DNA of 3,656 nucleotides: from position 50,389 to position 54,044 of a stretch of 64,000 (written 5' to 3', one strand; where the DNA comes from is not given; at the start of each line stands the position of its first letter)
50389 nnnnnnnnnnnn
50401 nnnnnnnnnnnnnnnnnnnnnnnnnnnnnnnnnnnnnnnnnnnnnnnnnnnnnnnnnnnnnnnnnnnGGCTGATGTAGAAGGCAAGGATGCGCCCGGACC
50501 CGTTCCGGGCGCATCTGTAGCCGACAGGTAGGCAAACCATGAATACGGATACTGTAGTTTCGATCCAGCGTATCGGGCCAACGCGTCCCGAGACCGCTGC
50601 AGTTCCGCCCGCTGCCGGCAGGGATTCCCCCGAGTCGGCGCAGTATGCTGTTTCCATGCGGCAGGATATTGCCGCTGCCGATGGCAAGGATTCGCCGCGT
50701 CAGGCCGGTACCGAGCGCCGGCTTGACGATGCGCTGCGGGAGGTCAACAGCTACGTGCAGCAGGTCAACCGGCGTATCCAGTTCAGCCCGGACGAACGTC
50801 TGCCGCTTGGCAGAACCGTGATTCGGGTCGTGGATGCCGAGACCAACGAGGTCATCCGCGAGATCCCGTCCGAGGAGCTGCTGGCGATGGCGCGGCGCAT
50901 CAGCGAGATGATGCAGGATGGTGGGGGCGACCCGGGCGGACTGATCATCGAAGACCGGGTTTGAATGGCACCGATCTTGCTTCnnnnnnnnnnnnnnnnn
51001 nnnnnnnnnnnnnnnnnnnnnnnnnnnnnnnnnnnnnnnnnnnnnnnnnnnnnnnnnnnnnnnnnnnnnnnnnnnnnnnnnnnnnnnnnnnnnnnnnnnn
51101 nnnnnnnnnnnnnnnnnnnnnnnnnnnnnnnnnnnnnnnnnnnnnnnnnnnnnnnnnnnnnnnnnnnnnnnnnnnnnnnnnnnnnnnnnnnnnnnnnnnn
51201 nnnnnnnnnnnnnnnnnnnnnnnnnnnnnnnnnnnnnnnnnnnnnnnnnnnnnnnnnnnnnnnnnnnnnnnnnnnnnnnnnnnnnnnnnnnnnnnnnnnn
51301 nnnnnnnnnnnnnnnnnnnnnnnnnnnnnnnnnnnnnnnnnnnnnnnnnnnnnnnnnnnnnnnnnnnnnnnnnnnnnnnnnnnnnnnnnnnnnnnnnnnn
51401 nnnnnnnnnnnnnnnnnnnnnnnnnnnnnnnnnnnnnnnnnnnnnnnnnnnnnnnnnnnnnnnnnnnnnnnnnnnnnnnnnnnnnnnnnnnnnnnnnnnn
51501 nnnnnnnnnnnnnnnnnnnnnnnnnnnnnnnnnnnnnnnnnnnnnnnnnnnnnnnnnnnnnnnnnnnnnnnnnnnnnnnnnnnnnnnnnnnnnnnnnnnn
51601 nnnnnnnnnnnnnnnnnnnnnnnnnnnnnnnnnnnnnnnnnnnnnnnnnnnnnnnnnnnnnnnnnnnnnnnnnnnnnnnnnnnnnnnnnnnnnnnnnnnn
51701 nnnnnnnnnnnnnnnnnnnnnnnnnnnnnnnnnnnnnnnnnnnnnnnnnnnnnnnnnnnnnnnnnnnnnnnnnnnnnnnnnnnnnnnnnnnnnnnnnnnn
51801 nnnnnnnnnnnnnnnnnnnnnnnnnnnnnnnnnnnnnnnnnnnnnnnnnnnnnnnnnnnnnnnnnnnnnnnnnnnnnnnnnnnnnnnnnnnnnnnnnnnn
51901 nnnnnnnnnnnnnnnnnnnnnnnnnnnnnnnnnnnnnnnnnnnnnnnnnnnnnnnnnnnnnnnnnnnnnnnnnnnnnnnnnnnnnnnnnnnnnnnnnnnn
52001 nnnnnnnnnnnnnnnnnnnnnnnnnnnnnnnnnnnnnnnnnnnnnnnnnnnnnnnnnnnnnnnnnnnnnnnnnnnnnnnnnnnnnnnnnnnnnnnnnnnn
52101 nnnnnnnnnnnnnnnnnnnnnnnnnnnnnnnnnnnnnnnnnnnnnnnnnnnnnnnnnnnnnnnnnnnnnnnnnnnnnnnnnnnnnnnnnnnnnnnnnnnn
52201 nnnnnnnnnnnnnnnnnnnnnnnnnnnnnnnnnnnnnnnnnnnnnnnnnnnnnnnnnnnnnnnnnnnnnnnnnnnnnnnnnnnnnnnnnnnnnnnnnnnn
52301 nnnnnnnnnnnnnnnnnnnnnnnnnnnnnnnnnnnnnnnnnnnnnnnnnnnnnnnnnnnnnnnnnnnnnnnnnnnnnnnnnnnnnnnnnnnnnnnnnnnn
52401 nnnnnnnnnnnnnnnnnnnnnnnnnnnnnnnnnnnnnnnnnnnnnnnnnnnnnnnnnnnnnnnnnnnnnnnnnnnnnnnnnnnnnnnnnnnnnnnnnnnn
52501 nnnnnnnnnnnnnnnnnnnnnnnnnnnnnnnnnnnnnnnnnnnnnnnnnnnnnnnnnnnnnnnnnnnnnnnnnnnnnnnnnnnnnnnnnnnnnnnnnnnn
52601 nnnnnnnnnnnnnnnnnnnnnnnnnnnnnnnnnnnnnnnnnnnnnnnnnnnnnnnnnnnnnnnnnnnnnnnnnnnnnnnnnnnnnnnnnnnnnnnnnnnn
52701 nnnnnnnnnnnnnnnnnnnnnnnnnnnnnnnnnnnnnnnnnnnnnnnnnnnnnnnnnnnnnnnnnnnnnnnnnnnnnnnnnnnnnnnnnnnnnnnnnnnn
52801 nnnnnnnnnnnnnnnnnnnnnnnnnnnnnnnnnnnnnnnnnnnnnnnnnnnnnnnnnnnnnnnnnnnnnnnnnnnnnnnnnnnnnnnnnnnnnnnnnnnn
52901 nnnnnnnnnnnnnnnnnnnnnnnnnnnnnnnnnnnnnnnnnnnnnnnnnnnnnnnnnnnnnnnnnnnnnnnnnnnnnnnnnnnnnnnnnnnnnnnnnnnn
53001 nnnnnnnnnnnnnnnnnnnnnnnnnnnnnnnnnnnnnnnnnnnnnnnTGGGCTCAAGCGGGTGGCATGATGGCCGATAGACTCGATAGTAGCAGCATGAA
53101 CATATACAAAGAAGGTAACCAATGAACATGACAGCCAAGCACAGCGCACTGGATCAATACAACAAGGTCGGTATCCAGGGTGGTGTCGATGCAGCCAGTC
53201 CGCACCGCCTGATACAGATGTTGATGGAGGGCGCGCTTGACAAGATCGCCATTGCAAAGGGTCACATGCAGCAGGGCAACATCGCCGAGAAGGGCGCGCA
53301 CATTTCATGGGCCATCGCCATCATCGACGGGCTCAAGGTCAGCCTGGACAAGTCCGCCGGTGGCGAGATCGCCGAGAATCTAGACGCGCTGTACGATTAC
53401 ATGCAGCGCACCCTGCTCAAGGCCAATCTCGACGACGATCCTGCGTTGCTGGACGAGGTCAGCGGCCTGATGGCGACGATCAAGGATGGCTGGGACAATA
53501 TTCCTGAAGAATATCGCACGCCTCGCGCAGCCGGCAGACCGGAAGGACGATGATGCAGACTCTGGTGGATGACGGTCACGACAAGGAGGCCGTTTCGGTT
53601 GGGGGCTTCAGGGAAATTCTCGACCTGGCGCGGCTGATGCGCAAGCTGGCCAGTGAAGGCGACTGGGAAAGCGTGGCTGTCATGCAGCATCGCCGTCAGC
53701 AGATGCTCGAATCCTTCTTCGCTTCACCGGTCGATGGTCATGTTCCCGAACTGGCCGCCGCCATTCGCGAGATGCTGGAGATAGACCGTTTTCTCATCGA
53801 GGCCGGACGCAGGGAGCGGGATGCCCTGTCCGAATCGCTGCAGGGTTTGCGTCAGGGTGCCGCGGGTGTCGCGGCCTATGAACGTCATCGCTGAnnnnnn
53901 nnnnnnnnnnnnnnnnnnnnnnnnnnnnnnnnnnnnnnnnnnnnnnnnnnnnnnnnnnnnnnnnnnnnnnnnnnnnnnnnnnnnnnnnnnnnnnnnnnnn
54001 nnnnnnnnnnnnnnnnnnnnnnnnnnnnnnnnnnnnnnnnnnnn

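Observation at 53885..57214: Single 1109-aa fusion of TPR, GT9-like glycosyltransferase, pyruvyl-transferase-like and methyltransferase domains, occupying the flagellin glycosylation-island position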

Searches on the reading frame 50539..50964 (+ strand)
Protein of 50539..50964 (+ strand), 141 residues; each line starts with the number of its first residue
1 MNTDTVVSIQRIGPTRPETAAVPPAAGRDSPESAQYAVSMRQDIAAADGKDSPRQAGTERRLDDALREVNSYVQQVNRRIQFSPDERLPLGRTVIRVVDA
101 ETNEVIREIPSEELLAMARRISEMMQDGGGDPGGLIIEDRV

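Call 7: search_protein_families(library=pfam, proteins=[window:50539-50964:+], max_evalue=0.001)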
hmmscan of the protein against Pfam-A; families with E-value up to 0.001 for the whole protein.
window:50539-50964:+ (141 aa): 1 family
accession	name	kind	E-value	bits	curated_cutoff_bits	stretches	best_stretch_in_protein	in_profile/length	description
PF03646.20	FlaG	-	1.2e-19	70.7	23.8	1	43-124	15-94/101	FlaG protein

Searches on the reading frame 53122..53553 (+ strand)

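Call 7: search_protein_families(library=pfam, proteins=[window:53122-53553:+], max_evalue=0.001)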
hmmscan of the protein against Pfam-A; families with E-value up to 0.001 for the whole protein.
window:53122-53553:+ (143 aa): 1 family
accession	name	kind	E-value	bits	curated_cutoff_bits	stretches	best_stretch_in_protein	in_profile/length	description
PF02561.19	FliS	-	3e-39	134.3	26.7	1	12-127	3-114/115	Flagellar protein FliS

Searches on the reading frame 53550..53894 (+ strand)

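Call 7: search_protein_families(library=pfam, proteins=[window:53550-53894:+], max_evalue=0.001)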
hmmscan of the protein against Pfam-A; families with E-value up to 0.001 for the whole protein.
window:53550-53894:+ (114 aa): 1 family
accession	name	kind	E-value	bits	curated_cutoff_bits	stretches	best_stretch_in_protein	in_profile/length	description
PF05400.18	FliT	-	4.4e-11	43.9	29.5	1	30-110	1-85/85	Flagellar protein FliT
